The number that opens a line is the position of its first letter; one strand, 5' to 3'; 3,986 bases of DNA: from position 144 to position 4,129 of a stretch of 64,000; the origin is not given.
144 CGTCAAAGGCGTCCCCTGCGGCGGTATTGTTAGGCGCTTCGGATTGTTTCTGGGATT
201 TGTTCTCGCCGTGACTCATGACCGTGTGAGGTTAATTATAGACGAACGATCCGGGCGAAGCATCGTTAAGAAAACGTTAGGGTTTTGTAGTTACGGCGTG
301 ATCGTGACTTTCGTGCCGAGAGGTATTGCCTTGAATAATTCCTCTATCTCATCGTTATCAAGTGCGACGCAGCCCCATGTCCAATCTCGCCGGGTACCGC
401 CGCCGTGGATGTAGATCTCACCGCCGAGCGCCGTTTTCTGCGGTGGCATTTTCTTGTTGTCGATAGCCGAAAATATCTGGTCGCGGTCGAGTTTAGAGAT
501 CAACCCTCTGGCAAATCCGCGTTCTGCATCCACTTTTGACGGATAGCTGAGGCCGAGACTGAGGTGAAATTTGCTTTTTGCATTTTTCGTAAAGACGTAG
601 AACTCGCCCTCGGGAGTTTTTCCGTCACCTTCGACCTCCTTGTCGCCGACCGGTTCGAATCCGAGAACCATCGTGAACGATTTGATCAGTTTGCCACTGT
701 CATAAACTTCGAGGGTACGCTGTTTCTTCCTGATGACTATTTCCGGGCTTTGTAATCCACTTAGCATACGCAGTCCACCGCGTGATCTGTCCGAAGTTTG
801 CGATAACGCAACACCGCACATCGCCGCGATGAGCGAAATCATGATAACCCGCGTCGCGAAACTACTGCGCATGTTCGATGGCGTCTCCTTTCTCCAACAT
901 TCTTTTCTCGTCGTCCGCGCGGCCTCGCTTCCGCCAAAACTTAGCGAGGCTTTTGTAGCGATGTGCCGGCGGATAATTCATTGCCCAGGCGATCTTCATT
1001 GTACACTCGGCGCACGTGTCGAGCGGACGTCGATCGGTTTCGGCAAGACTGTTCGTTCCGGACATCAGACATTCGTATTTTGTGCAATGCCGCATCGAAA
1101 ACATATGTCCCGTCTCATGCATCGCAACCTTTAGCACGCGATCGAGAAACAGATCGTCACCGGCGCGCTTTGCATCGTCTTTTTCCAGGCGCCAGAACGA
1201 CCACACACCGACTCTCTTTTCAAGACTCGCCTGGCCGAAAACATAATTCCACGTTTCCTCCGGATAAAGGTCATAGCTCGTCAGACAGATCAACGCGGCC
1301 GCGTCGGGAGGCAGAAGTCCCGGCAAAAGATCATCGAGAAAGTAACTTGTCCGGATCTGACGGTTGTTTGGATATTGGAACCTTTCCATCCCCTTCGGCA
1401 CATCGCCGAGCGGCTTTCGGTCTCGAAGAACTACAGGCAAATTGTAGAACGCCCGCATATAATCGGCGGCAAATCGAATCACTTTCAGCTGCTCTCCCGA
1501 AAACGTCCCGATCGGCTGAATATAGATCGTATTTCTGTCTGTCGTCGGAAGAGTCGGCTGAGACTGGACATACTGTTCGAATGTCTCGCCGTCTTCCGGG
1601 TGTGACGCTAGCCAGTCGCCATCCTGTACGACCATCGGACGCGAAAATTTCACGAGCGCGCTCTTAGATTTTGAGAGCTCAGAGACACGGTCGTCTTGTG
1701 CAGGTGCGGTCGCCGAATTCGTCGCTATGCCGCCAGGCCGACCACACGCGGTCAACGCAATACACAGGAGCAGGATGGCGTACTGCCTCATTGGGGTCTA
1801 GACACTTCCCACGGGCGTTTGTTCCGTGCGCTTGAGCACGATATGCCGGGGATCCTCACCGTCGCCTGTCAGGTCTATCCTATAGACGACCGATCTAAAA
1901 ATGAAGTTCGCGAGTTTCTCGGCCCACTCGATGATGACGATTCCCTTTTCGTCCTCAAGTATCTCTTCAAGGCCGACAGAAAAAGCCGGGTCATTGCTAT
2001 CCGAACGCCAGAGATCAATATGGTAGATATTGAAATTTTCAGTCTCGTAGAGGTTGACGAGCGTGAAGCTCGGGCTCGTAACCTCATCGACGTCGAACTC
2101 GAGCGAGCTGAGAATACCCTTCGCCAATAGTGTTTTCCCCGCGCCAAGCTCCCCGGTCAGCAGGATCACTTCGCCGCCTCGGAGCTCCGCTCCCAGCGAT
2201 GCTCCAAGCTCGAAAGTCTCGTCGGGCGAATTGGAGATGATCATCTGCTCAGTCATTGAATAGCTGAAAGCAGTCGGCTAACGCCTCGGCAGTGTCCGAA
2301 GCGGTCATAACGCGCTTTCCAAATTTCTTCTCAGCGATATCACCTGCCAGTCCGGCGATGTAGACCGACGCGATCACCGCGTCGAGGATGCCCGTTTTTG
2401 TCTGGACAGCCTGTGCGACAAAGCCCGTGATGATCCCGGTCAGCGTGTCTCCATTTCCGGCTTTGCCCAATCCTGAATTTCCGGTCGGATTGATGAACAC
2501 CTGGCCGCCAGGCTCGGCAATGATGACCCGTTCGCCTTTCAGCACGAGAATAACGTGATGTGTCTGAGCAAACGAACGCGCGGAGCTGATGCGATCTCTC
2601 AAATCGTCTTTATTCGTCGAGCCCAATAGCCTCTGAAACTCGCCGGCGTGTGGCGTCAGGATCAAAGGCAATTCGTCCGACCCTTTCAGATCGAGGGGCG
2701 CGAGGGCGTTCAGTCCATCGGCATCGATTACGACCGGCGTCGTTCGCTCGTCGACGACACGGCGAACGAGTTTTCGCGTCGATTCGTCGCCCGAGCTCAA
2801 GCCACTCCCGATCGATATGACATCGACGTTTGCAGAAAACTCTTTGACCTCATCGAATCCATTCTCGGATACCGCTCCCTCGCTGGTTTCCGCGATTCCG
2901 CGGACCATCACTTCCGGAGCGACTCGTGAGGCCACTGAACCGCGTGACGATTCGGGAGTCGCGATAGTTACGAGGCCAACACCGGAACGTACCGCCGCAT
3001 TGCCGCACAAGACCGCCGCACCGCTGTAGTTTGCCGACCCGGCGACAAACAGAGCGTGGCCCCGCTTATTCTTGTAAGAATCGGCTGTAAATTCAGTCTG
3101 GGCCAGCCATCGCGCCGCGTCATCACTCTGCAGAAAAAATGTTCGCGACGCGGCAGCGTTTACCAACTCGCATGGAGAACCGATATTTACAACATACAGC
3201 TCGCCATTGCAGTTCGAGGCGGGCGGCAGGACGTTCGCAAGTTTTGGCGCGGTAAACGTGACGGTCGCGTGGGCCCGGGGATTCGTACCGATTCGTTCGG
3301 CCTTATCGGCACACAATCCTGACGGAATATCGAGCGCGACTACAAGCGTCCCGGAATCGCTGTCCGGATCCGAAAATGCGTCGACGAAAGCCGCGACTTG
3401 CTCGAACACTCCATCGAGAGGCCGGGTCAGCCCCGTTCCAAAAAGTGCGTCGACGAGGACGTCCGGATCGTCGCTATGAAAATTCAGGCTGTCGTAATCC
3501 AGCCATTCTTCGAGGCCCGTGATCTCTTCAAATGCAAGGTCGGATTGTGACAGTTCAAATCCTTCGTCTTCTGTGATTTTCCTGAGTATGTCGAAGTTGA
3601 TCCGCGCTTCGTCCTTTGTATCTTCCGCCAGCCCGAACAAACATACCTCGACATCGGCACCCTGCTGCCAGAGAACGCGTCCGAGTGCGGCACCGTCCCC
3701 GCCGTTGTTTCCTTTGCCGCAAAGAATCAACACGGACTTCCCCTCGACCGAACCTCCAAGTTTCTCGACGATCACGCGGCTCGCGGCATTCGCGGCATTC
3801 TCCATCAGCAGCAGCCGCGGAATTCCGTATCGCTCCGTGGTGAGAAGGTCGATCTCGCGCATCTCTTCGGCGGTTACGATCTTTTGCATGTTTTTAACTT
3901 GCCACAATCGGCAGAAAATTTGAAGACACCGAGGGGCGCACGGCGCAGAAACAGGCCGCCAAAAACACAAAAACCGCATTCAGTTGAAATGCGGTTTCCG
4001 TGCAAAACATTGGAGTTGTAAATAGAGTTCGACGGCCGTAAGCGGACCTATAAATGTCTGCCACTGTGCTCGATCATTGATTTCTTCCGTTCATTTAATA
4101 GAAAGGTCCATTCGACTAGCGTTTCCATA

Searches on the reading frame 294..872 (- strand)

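Call 14: search_protein_families(library=pfam, proteins=[window:294-872:-], max_evalue=0.001)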
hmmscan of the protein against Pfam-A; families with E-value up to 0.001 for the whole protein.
window:294-872:- (193 aa): 1 family
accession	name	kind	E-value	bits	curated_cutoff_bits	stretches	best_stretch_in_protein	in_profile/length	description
PF03734.19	YkuD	-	5.2e-21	76.2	23.4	1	44-191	3-146/146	L,D-transpeptidase catalytic domain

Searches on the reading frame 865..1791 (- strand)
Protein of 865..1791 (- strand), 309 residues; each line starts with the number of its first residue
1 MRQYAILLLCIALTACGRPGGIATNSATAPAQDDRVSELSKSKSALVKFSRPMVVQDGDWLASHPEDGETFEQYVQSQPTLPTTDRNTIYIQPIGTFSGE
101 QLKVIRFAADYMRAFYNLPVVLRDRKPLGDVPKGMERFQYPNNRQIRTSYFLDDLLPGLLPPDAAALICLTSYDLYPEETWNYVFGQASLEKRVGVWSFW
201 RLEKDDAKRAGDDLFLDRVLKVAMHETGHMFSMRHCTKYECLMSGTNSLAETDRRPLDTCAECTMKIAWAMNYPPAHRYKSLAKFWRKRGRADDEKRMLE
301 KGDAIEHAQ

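Call 14: search_protein_families(library=pfam, proteins=[window:865-1791:-], max_evalue=0.001)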
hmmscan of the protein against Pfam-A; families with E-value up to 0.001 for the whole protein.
window:865-1791:- (309 aa): 1 family
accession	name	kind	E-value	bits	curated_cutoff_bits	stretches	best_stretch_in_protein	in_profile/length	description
PF07998.17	Peptidase_M54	-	1.6e-16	61.3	24.4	1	167-267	97-192/194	Peptidase family M54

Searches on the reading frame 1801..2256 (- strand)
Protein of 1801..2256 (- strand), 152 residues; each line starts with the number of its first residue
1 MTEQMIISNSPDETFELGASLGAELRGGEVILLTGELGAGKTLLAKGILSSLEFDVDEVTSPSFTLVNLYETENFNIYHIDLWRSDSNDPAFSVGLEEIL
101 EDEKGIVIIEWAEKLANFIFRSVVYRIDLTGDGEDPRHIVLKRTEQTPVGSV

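Call 14: search_protein_families(library=pfam, proteins=[window:1801-2256:-], max_evalue=0.001)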
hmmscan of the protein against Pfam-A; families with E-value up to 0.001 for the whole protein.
window:1801-2256:- (152 aa): 2 families
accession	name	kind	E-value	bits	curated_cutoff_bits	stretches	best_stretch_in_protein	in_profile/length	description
PF02367.23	TsaE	-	1.3e-32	112.9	26.6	1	9-137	2-126/128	Threonylcarbamoyl adenosine biosynthesis protein TsaE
PF13401.12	AAA_22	-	0.00086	20.1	27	0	27-65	4-45/130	AAA domain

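Call 81: list_cluster_members(proteins=[window:1801-2256:-, window:865-1791:-, window:294-872:-, window:55322-55648:-, window:55606-56442:-, window:56943-57968:+, window:58038-58901:+, window:58911-59708:-, window:59737-60360:-, window:13218-14144:-])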
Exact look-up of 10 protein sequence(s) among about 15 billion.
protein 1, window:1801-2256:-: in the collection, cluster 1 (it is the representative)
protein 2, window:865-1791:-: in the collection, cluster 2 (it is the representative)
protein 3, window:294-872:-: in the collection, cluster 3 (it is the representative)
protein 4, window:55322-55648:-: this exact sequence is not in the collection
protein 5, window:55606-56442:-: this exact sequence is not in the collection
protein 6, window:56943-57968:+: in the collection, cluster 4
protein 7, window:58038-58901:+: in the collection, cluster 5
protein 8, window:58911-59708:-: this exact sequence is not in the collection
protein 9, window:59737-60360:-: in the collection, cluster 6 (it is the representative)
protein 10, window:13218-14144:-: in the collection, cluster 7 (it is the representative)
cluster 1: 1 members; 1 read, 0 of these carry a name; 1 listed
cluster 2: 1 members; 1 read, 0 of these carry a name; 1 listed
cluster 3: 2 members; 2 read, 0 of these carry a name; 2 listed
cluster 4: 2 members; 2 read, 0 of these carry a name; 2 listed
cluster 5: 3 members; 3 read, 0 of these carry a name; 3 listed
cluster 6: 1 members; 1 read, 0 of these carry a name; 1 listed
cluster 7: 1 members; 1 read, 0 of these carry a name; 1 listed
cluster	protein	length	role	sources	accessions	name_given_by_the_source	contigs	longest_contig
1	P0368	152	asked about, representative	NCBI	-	-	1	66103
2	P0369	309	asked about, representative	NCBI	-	-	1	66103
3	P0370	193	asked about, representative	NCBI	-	-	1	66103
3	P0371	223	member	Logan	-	-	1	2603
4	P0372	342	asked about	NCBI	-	-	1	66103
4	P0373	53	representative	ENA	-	-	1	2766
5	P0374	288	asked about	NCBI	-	-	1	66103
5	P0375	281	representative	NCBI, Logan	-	-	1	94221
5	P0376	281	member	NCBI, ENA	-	-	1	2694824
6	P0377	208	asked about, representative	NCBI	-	-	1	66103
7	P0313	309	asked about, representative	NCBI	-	-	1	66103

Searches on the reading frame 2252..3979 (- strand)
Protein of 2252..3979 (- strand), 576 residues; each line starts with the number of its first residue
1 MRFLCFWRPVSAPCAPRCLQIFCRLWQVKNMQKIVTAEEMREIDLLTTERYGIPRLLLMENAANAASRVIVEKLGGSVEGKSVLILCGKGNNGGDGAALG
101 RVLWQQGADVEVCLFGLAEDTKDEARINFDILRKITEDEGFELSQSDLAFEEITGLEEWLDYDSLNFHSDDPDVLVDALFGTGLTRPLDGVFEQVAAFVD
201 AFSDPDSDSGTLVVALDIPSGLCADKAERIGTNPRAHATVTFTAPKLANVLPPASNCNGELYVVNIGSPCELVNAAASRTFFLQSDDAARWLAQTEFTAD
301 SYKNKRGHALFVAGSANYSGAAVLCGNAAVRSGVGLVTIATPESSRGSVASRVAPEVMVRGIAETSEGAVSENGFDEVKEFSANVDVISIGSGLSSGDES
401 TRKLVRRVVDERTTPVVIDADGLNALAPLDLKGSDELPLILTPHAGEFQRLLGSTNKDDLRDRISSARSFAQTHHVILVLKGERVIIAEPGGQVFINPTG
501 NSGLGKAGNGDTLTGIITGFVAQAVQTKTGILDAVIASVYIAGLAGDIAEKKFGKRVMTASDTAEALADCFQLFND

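Call 14: search_protein_families(library=pfam, proteins=[window:2252-3979:-], max_evalue=0.001)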
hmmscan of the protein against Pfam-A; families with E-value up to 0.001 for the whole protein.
window:2252-3979:- (576 aa): 2 families
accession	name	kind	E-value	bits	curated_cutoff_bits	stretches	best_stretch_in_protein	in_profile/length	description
PF01256.23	Carb_kinase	-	1.8e-54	185.2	27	1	310-566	2-239/242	NAD(P)H-hydrate dehydratase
PF03853.21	YjeF_N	-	1.1e-40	139.8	24.9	1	58-247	4-168/169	YjeF-related protein N-terminus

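Call 15: find_related_loci(query=window:2252-3889:-, collection=genome_contigs, flank=10000)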
Query window:2252-3889:- (546 aa) in genome_contigs; peptide patterns used: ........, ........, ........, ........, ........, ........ (x = any residue, [..] = any of these).
96 stretches matched a pattern; 18 encode a relative of the query (tblastn E <= 1e-3); 16 distinct loci.
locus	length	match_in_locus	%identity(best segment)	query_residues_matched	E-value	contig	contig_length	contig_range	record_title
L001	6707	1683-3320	92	1-546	0e+0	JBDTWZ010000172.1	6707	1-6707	MAG: Acidobacteriota bacterium isolate cluster4_bin.104 NODE_39177_length_6707_cov_6.989928, whole genome shotgun sequen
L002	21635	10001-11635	81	1-545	0e+0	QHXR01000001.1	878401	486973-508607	MAG: Acidobacteria bacterium isolate gp4 AA15 14_0903_13_30cm_scaffold_16789_curated, whole genome shotgun sequence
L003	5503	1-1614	83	8-545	0e+0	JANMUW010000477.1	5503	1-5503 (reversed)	MAG: Acidobacteriota bacterium isolate SOY_1_B_metabat.193 SOY_1_B_k141_4886550, whole genome shotgun sequence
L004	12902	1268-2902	79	1-545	0e+0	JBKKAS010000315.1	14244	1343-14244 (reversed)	MAG: Pyrinomonadaceae bacterium isolate swi_bin.309 S1Ck127_1928330_flag_1_multi_11.0000_len_14244, whole genome shotgun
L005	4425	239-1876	79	1-546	0e+0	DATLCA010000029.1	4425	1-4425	MAG TPA_asm: Pyrinomonadaceae bacterium isolate SMAG_U14312 k141_4504021, whole genome shotgun sequence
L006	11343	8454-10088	78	1-545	0e+0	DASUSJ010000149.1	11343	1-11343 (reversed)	MAG TPA_asm: Pyrinomonadaceae bacterium isolate SMAG_U1733 k141_1057824, whole genome shotgun sequence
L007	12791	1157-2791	77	1-544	0e+0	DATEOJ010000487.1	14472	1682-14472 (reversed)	MAG TPA_asm: Pyrinomonadaceae bacterium isolate SMAG_U8992 k141_2482147, whole genome shotgun sequence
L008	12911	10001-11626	76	1-545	0e+0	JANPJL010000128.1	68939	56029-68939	MAG: Acidobacteriota bacterium isolate VAR_61_metabat_408 VAR_61_k141_1428046, whole genome shotgun sequence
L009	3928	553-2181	76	1-546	0e+0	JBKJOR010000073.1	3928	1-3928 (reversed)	MAG: Pyrinomonadaceae bacterium isolate ant_bin.423 k117_2580612, whole genome shotgun sequence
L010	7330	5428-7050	70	1-542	0e+0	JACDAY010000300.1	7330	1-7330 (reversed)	MAG: Blastocatellia bacterium isolate MGR_bin268 SD2897-2912_k127_780259, whole genome shotgun sequence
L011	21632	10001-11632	68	1-544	0e+0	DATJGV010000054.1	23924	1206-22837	MAG TPA_asm: Pyrinomonadaceae bacterium isolate SMAG_U15495 k141_3764309, whole genome shotgun sequence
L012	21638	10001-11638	95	1-546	0e+0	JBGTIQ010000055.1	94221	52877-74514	MAG: Pyrinomonadaceae bacterium isolate JTS-RE268 k141_2386694, whole genome shotgun sequence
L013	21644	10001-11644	62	1-541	0e+0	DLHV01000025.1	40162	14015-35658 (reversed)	MAG TPA_asm: Chloracidobacterium sp. UBA7659 UBA7659_contig_30561, whole genome shotgun sequence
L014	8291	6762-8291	68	1-511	0e+0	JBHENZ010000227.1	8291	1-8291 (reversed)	MAG: Pyrinomonadaceae bacterium isolate S5_bin.7.orig S5_k141_1010213, whole genome shotgun sequence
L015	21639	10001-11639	94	1-546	0e+0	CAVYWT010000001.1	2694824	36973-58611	MAG: uncultured Acidobacteriota bacterium isolate MFD01275.bin.2.57 genome assembly, contig: contig_1907, whole genome s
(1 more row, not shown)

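Call 24: search_protein_families(library=pfam, proteins=[L008:3097-4548:-, L008:4517-5287:-, L008:5298-5897:-, L008:6566-7672:+, L008:7672-9702:+, L008:2651-3070:-, L014:3231-5156:-, L014:5313-6005:-, L008:5964-6296:+], max_evalue=0.001)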
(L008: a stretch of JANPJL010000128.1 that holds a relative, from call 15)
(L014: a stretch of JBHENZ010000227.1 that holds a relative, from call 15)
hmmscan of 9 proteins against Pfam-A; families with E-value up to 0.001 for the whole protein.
L008:3097-4548:- (484 aa): 2 families
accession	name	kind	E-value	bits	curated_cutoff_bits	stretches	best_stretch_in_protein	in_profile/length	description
PF00581.25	Rhodanese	-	2.4e-25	89.4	22.2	2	368-456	3-101/102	Rhodanese-like domain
PF00753.33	Lactamase_B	-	6e-15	56.1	22.7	1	22-195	2-196/196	Metallo-beta-lactamase superfamily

L008:4517-5287:- (257 aa): 1 family
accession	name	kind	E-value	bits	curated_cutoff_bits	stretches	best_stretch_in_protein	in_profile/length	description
PF01925.25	TauE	-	1.6e-51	175.7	32.6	1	10-245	3-236/237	Sulfite exporter TauE/SafE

L008:5298-5897:- (200 aa): 2 families
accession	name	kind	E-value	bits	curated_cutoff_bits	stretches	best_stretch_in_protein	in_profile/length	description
PF00581.25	Rhodanese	-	1.9e-19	70.4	22.2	1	26-114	4-102/102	Rhodanese-like domain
PF11127.14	YgaP-like_TM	-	2e-07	31.4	25.3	1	127-181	7-59/66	Inner membrane protein YgaP-like, transmembrane domain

L008:6566-7672:+ (369 aa): 1 family
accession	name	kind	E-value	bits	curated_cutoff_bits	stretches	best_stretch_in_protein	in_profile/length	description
PF01717.24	Meth_synt_2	-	9.5e-07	28.8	21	1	163-335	146-304/324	Cobalamin-independent synthase, Catalytic domain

L008:7672-9702:+ (677 aa): 9 families
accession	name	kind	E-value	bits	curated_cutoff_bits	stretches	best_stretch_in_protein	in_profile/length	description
PF02518.31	HATPase_c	-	3.4e-26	92.3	26.4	1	425-536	1-109/111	Histidine kinase-, DNA gyrase B-, and HSP90-like ATPase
PF00072.30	Response_reg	-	7.2e-21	74.9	30.2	1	562-673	1-110/111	Response regulator receiver domain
PF00512.31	HisKA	-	1e-16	61.1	26.9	1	314-378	2-65/66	His Kinase A (phospho-acceptor) domain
PF08447.18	PAS_3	-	1e-15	58.2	25.6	1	221-286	21-88/89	PAS fold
PF08448.16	PAS_4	-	3.8e-13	50.1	23.1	1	186-294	2-109/110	PAS fold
PF00989.32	PAS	-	1.5e-11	44.7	22.6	2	53-89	2-38/113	PAS fold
PF13426.13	PAS_9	-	7.6e-11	42.6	27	1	191-292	3-103/103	PAS domain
PF13188.13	PAS_8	-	1.3e-10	41.2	21.8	1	54-98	3-45/65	PAS domain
PF12860.13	PAS_7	-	3.4e-07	30.9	27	1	58-172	1-115/115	PAS fold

L008:2651-3070:- (140 aa): 1 family
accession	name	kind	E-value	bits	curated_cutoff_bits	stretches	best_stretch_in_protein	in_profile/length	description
PF00581.25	Rhodanese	-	9e-19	68.3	22.2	1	46-133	4-101/102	Rhodanese-like domain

L014:3231-5156:- (642 aa): 0 families

L014:5313-6005:- (231 aa): 1 family
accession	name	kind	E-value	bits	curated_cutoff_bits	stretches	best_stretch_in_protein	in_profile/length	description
PF01988.24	VIT1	-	0.00012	22.4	28.1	1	11-94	33-110/214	VIT family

L008:5964-6296:+ (111 aa): 3 families
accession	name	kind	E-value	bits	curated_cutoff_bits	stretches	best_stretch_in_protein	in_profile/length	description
PF01022.26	HTH_5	-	3.6e-12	46.4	22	1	24-68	1-45/47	Bacterial regulatory protein, arsR family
PF12840.13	HTH_20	-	5.3e-07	30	27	1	22-70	1-50/51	Helix-turn-helix domain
PF12802.13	MarR_2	-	0.00025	21.6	27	1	30-74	10-56/61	MarR family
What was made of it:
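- Tried and rejected: They hold only sulfur-metabolism and other cargo (call 24).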

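Call 77: list_cluster_members(proteins=[window:2252-3889:-, window:54729-55247:-, window:13218-14144:-, window:14810-16216:+, window:28397-30898:+, window:34382-35635:+, window:48046-50418:+, window:50437-51672:+, window:45355-46452:+, window:41993-43276:-])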
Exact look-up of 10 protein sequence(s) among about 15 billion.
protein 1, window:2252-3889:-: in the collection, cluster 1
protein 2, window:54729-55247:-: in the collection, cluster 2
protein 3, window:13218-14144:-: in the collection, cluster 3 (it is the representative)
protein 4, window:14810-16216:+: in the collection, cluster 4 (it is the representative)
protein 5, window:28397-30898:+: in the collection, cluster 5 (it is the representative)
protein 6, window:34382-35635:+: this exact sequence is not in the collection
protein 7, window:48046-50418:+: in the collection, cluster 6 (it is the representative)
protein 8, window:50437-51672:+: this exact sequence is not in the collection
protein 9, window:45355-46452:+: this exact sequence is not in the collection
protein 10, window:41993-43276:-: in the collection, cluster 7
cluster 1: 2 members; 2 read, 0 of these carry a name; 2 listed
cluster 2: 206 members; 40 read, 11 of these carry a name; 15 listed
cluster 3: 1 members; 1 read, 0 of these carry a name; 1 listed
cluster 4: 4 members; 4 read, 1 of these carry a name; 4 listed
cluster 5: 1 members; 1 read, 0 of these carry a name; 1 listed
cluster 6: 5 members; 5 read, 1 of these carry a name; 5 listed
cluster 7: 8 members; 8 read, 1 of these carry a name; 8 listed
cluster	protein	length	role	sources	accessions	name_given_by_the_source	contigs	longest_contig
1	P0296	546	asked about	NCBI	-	-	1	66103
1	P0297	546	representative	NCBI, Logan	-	-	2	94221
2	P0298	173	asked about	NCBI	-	-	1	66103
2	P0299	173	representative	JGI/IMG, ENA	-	adenine phosphoribosyltransferase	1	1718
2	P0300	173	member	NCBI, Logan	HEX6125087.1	MAG TPA: adenine phosphoribosyltransferase [Pyrinomonadaceae bacterium]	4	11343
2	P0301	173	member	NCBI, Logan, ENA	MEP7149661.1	MAG: adenine phosphoribosyltransferase [Acidobacteriota bacterium]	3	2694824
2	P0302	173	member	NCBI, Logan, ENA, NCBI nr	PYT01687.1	MAG: adenine phosphoribosyltransferase [Acidobacteria bacterium] | MAG: adenine phosphoribosyltransferase [Acidobacteriota bacterium]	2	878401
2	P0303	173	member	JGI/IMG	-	adenine phosphoribosyltransferase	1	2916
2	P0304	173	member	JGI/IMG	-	adenine phosphoribosyltransferase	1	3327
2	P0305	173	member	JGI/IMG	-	adenine phosphoribosyltransferase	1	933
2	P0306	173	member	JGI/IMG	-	adenine phosphoribosyltransferase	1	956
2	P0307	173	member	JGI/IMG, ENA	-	adenine phosphoribosyltransferase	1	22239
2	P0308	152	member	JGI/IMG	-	adenine phosphoribosyltransferase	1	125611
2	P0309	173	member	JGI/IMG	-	adenine phosphoribosyltransferase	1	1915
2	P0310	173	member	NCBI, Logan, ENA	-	-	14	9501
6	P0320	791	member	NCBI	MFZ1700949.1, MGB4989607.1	MAG: phosphoketolase family protein [Pyrinomonadaceae bacterium]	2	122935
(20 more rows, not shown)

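Call 79: find_encoding_contigs(protein=P0320, flank=10000, max_places=3)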
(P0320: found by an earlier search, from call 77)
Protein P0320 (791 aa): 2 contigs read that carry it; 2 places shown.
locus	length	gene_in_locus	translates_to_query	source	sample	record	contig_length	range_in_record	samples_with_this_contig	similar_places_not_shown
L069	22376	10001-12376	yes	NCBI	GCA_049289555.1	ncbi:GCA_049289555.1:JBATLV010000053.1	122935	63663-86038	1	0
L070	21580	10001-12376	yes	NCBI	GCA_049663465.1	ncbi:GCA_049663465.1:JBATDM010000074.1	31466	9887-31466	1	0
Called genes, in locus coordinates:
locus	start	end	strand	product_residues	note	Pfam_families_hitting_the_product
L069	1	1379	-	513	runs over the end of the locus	PF02885:Glycos_trans_3N, PF00591:Glycos_transf_3, PF07831:PYNP_C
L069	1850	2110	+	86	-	PF18926:DUF5676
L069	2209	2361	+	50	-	PF04945:YHS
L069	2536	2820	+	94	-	PF03625:DUF302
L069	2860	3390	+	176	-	-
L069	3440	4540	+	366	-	PF02163:Peptidase_M50, PF00571:CBS (faint)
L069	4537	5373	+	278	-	PF03477:ATP-cone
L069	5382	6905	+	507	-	PF02885:Glycos_trans_3N, PF00591:Glycos_transf_3, PF07831:PYNP_C (weak)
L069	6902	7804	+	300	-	PF13793:Pribosyltran_N, PF00156:Pribosyltran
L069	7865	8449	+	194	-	PF04214:DUF411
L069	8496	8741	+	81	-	PF09851:SHOCT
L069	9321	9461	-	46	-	-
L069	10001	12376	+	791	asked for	PF09364:XFP_N, PF03894:XFP, PF09363:XFP_C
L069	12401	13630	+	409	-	PF00871:Acetate_kinase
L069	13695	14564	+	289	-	PF13230:GATase_4, PF13522:GATase_6 (weak)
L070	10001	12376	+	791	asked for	PF09364:XFP_N, PF03894:XFP, PF09363:XFP_C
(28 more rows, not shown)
